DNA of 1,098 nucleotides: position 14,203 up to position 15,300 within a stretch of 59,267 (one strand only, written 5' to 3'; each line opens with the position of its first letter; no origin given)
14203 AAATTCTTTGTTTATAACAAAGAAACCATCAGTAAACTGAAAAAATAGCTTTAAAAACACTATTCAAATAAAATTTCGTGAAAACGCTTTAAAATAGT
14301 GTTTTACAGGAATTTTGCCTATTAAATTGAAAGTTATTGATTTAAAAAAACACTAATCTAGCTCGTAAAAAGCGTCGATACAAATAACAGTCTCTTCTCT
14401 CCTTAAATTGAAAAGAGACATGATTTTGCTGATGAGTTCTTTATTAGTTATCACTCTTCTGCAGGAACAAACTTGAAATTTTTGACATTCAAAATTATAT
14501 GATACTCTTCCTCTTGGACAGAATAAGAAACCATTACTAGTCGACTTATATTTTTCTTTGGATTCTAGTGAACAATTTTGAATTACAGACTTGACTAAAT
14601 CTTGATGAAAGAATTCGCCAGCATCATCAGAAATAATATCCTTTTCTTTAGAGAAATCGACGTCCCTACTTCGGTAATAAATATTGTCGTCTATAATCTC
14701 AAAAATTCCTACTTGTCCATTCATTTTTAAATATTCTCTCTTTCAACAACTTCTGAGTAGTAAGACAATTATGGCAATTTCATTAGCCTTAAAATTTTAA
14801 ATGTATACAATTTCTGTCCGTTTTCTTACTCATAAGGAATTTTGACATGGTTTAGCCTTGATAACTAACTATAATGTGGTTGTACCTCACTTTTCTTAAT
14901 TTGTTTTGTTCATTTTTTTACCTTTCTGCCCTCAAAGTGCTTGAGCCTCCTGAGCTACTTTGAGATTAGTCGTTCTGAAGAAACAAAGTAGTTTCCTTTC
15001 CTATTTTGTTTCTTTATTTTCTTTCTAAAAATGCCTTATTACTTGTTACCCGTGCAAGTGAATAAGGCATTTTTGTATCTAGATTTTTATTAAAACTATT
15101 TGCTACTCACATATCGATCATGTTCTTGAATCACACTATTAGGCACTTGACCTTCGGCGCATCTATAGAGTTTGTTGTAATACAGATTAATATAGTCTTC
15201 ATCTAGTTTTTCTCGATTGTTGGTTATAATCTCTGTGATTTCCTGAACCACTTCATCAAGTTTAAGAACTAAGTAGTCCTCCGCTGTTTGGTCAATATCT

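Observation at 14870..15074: Candidate undescribed sRNA presenting four anti-Shine-Dalgarno motifs, two in hairpin loops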

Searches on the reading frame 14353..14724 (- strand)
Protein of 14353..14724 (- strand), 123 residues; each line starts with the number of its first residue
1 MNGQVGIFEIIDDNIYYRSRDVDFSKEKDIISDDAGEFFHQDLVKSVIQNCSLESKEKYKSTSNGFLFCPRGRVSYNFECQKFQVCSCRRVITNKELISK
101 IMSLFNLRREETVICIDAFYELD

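Call 8: search_protein_families(library=pfam, proteins=[window:14353-14724:-], max_evalue=0.01)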
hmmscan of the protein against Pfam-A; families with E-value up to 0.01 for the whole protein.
window:14353-14724:- (123 aa): 1 family
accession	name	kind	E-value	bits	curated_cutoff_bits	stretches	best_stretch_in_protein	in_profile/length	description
PF07408.16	DUF1507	-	0.005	17.1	25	1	9-46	38-75/85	Protein of unknown function (DUF1507)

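Call 11: find_homologous_proteins(query=window:14353-14724:-, max_evalue=0.001)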
Query window:14353-14724:- (123 aa): 5 proteins with E <= 0.001 among 5 candidates.
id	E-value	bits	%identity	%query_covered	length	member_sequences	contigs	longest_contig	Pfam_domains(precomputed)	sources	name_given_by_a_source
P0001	1.5e-75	269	100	100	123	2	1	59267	-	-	-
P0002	9.9e-31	125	55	99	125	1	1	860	-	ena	-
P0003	1.0e-30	124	56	99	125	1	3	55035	-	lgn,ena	-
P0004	1.4e-29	121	51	99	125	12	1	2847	-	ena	-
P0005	4.4e-28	116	51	97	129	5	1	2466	-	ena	-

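Call 12: find_encoding_contigs(protein=window:14353-14724:-, flank=4000, max_places=10)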
Protein window:14353-14724:- (123 aa): no gene with exactly this product is on record in the collection.

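Call 13: find_encoding_contigs(protein=P0003, flank=4000, max_places=6)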
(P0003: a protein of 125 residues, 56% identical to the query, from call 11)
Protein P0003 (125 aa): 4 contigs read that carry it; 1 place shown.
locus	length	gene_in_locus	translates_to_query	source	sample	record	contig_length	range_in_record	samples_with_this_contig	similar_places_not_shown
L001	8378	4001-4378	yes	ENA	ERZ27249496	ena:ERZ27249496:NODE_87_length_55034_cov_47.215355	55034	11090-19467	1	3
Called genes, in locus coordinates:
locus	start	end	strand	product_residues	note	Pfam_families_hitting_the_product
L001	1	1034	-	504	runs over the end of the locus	PF06381:Phage_portal_3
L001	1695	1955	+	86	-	-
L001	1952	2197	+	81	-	-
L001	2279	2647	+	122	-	-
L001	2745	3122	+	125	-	-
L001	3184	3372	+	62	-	-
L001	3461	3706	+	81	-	-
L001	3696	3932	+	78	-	PF11195:Tad2-like (weak)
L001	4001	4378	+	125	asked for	-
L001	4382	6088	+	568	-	PF19263:DUF5906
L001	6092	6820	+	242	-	-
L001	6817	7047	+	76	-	-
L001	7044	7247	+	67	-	-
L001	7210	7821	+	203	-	PF00383:dCMP_cyt_deam_1, PF14437:MafB19-deam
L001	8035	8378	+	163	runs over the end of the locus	-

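Call 14: find_encoding_contigs(protein=P0004, flank=4000, max_places=6)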
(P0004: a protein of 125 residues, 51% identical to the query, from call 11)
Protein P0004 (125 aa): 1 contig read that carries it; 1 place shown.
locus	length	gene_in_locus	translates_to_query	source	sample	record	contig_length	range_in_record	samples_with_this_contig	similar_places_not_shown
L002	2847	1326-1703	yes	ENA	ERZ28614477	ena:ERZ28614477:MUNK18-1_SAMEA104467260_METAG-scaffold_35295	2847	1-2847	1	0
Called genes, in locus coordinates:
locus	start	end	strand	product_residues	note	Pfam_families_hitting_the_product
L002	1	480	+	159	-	?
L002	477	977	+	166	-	PF00692:dUTPase, PF22769:DCD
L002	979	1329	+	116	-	-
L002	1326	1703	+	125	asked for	-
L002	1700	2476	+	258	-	-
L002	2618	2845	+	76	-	?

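Call 15: find_encoding_contigs(protein=P0005, flank=4000, max_places=6)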
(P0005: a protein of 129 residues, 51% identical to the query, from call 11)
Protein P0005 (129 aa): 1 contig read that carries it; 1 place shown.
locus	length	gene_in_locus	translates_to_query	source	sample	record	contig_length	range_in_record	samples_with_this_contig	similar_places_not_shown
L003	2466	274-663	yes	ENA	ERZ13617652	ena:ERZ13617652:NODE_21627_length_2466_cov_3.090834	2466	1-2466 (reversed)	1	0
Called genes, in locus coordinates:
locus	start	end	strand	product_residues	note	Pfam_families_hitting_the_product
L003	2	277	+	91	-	?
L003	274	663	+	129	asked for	-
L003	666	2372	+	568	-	PF19263:DUF5906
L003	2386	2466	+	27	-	?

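Call 36: search_protein_families(library=padloc, proteins=[window:14353-14724:-], max_evalue=0.01)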
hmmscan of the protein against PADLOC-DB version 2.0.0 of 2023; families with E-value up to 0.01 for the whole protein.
window:14353-14724:- (123 aa): 0 families

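Call 37: search_protein_families(library=phrogs, proteins=[window:14353-14724:-], max_evalue=0.01)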
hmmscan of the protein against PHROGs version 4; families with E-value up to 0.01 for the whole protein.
window:14353-14724:- (123 aa): 0 families

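Call 50: find_related_loci(query=A1, collection=viral_contigs, flank=2500)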
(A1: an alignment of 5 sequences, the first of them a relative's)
Query A1 (123 aa) in viral_contigs; peptide patterns used: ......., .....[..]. (x = any residue, [..] = any of these).
86 stretches matched a pattern, but none encodes a relative of the query by tblastn (E <= 1e-3).

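Call 84: predict_structure(alignment_id=A1)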
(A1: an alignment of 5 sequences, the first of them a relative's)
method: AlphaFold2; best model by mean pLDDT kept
length: 123 residues; sequences in the alignment: 5
mean_pLDDT: 80.1   pTM: 0.77
mean pLDDT of the five models: 80.1, 80.0, 78.6, 78.4, 76.0
residues with pLDDT >= 90: 40; 70-90: 48; 50-70: 33; < 50: 2
segments of 3 or more residues with pLDDT < 50: none
pLDDT, mean of each block of 10 residues (from residue 1): 83 85 75 59 68 71 62 89 93 94 94 90 74
secondary structure, 60 per line:
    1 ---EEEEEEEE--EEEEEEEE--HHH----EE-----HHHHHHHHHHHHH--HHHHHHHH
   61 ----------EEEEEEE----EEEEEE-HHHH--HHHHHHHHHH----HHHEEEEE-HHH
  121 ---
elements in order: E4-11 E14-21 H38-50 H53-60 E71-77 E82-87 H89-92 H95-104 E112-116

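Call 86: fold_search(model_id=the predicted structure, library=pdb)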
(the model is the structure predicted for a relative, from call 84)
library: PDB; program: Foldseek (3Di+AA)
matches with E <= 10: 398; with E <= 0.001: 0
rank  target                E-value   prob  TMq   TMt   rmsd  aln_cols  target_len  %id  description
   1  2bkq_D                2.7e-01  0.20  0.22  0.15   6.6        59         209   10  NEDD8 protease (released 2005-02-21)
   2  2bkq_A                3.2e-01  0.15  0.25  0.17  10.1       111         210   10  NEDD8 protease (released 2005-02-21)
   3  4yfj_A                4.7e-01  0.09  0.20  0.17  12.2       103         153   12  Crystal structure of aminoglycoside acetyltransferase AAC(3)-Ib (released 2015-03-18)
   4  5xj2_B                5.3e-01  0.13  0.31  0.11   9.6       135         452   11  Structure of spRlmCD with U747 RNA (released 2017-11-01)
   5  2p5g_A                6.4e-01  0.06  0.22  0.05  23.4       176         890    7  Crystal structure of RB69 gp43 in complex with DNA with dAMP opposite an abasic site analog in a 21mer template (released 2007-10-23)
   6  9v1k_sd               6.8e-01  0.20  0.28  0.18   6.5        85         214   18  Cryo- EM structure of small subunit (head) of 75S ribosome with P- tRNA from Entamoeba histolytica (released 2025-10-08)
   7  5u08_D                7.2e-01  0.06  0.21  0.18  13.1       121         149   16  Crystal structure of an aminoglycoside acetyltransferase meta-AAC0020 from an uncultured soil metagenomic sample in co (released 2017-02-08)
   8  2bkr_A                8.2e-01  0.11  0.22  0.15   7.1        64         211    9  NEDD8 NEDP1 complex (released 2005-09-15)
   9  7ubx_B                8.7e-01  0.25  0.28  0.11   3.6        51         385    8  Structure of a pore forming fragment of Clostridium difficile toxin A in complex with VHH AA6 (released 2022-11-16)
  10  5xj2_C                8.7e-01  0.11  0.32  0.12   9.1       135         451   10  Structure of spRlmCD with U747 RNA (released 2017-11-01)
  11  7zjp_A                8.7e-01  0.06  0.21  0.14   8.9       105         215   10  Optimization of TEAD P-Site Binding Fragment Hit into In Vivo Active Lead MSC-4106 (released 2022-07-13)
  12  5cou                  8.7e-01  0.03  0.17  0.08  12.0       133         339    9  Structure and mechanism of a eukaryal nick-sealing RNA ligase K170M+ATP (released 2015-10-28)
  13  5cot                  8.7e-01  0.03  0.15  0.09  13.1       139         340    9  Structure and mechanism of a eukaryal nick-sealing RNA ligase (released 2015-10-28)
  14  5b5q_B                9.3e-01  0.06  0.23  0.15   7.4        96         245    9  1.7 Angstroms structure of ChlaDub1 from Chlamydia Trachomatis (released 2017-03-29)
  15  7aib_A                9.9e-01  0.13  0.17  0.04   5.4        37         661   11  MutS-MutL in clamp state (released 2021-03-31)
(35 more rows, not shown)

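Call 87: list_cluster_members(proteins=[P0001, P0006, P0009])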
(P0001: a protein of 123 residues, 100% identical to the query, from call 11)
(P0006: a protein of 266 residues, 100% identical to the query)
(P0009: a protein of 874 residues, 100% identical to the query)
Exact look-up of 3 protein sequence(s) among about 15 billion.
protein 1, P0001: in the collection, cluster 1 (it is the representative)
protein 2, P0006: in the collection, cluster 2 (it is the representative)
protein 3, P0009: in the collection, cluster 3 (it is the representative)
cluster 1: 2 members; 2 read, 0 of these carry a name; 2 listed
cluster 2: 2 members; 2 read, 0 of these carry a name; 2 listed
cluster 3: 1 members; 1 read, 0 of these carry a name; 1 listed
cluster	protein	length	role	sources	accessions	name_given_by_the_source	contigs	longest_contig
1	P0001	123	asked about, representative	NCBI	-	-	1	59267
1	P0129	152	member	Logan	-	-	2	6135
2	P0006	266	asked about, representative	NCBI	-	-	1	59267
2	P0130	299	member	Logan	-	-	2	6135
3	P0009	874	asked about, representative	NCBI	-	-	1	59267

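Call 88: find_encoding_contigs(protein=P0130, flank=6000, max_places=5)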
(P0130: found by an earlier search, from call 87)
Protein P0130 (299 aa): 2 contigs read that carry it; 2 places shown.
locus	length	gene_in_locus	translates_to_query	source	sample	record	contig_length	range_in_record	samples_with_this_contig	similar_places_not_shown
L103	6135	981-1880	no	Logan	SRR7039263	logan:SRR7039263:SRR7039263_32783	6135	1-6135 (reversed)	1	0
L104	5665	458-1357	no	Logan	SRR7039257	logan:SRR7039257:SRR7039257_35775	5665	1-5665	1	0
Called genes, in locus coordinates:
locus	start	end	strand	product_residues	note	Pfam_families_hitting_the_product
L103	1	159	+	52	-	?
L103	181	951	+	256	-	PF01163:RIO1 (faint), PF01636:APH (weak), PF19974:TCAD9 (weak)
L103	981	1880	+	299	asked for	PF08378:NERD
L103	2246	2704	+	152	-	-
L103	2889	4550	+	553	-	-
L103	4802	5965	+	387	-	-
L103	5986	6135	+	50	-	?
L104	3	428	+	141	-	?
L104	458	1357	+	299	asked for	PF08378:NERD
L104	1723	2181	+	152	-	-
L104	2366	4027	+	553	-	-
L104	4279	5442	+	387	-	-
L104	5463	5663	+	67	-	?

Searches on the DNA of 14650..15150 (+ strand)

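Call 7: search_rna_families(source=window, start=14650, end=15150, threshold=evalue, max_evalue=10, show_alignments=2)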
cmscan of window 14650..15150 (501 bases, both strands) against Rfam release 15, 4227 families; matches with E-value up to 10: 4.
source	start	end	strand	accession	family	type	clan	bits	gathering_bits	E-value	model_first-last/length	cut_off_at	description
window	15026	15075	-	RF00701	mir-126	Gene; miRNA;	-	18.2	47.2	0.81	1-74/74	no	mir-126 microRNA precursor family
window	14685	14786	+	RF02706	TeloSII_ncR30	Gene; sRNA;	-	15.9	86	0.24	1-226/226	no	TeloSII non coding RNA 30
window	14918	15005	+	RF02493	Gl_U4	Gene; snRNA; splicing;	-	13.1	100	9.2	1-95/95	no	Giardia U4 spliceosomal RNA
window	14871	14993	+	RF01438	S_pombe_snR35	Gene; snRNA; snoRNA; HACA-box;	CL00028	11.2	35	7.1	1-172/172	no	small nucleolar RNA snR35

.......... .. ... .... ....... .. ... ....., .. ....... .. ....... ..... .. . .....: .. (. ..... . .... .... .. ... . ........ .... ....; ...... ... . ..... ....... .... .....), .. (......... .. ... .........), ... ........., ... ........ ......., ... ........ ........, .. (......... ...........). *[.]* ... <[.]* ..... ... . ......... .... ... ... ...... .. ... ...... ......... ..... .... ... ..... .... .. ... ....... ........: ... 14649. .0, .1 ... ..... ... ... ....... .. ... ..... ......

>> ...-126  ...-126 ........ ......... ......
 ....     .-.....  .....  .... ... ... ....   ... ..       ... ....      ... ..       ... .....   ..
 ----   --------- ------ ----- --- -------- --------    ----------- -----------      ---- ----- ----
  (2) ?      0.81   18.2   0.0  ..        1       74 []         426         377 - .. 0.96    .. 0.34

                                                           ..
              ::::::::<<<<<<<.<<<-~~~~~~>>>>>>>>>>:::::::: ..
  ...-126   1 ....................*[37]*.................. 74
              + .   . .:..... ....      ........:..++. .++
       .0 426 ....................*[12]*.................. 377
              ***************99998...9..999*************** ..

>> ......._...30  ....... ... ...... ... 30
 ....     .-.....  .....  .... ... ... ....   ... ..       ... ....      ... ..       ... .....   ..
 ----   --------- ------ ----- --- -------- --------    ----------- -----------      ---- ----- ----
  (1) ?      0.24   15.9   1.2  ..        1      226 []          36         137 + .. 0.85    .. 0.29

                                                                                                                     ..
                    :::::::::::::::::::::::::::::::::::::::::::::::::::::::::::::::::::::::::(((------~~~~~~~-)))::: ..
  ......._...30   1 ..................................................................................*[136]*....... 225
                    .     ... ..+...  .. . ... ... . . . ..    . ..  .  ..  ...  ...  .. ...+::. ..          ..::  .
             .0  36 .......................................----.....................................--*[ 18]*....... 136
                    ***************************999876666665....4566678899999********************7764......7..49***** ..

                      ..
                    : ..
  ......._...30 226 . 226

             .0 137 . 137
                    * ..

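Call 40: search_dna_similar(query=window:14725-15095:+, collection=phages, mode=distant, max_evalue=0.01)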
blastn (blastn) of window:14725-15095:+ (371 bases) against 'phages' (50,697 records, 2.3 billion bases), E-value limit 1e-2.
No match.

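Call 41: search_dna_similar(query=window:14725-15095:+, collection=plasmids, mode=distant, max_evalue=0.01)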
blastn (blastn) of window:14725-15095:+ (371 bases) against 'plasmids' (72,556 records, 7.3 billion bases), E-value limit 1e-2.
No match.

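Call 71: build_rna_model(alignment_id=A2, structure=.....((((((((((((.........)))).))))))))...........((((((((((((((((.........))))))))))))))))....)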
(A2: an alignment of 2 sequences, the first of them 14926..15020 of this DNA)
Model R1 built from alignment A2 (2 sequences, 95 columns); structure: as given.
model positions 95; base pairs 28; branch points 1; effective number of sequences 0.85; information 0.603 bits per position. Calibrated on 0.2 Mb of random sequence (short: E-values are rough).
structure used (alignment columns):
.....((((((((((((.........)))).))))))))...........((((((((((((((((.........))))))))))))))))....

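Call 72: search_with_rna_model(model_id=R1, sources=[window, L001, L002, L003, L092, L093, L094, L095, L096, L099, L100, L101, L102, L004, L008, L012, L027, L042, L064], max_evalue=10, show_alignments=3)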
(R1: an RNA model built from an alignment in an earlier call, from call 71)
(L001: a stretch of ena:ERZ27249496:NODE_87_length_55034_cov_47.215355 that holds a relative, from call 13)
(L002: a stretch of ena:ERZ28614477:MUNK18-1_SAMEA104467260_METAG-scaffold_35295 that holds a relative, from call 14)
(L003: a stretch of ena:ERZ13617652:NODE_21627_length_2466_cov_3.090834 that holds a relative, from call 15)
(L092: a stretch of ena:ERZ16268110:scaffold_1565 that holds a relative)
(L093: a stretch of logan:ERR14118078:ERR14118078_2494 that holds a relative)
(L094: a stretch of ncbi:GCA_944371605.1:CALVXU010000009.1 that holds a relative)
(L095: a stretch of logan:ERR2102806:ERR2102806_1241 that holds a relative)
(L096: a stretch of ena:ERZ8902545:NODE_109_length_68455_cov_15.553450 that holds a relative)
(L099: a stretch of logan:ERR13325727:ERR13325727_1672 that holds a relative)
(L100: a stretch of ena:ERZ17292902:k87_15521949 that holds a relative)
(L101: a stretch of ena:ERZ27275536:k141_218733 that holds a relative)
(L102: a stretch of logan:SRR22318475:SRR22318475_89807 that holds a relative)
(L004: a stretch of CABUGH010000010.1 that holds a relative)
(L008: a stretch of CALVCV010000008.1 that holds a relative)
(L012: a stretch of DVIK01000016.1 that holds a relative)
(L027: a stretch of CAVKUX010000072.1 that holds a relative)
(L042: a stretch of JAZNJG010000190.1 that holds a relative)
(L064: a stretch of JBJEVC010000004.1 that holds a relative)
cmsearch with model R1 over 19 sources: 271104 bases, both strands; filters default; matches with E-value up to 10: 5.
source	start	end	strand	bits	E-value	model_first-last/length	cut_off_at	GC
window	14926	15020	+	123.7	5.5e-26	1-95/95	no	0.38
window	31541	31623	-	19.5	0.058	1-95/95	no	0.36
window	7914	7999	+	14.5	0.82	1-95/95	no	0.33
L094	16686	16753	-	12.4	2.5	1-95/95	no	0.31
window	7866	7949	-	10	9.3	1-95/95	no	0.29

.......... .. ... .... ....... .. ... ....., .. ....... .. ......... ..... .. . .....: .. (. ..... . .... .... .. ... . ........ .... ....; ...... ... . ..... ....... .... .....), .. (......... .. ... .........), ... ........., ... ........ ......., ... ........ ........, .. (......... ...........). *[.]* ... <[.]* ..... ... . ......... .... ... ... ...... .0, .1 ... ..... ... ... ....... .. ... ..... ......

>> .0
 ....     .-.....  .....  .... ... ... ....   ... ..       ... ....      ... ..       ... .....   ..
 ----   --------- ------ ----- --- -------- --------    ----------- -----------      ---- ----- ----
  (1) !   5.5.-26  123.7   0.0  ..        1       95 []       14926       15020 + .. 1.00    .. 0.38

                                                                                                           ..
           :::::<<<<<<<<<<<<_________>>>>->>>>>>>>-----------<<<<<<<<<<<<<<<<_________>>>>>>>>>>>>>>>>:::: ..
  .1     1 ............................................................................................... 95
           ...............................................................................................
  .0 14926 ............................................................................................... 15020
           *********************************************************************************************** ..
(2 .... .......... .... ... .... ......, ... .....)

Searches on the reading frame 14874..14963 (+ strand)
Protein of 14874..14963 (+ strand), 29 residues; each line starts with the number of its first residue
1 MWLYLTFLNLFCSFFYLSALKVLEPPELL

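Call 37: search_protein_families(library=phrogs, proteins=[window:14874-14963:+], max_evalue=0.01)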
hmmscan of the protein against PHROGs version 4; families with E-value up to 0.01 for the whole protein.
window:14874-14963:+ (29 aa): 0 families

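Call 80: search_protein_families(library=pfam, proteins=[window:14874-14960:+], max_evalue=10)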
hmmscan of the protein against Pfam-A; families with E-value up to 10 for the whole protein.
seq(29 aa): 0 families
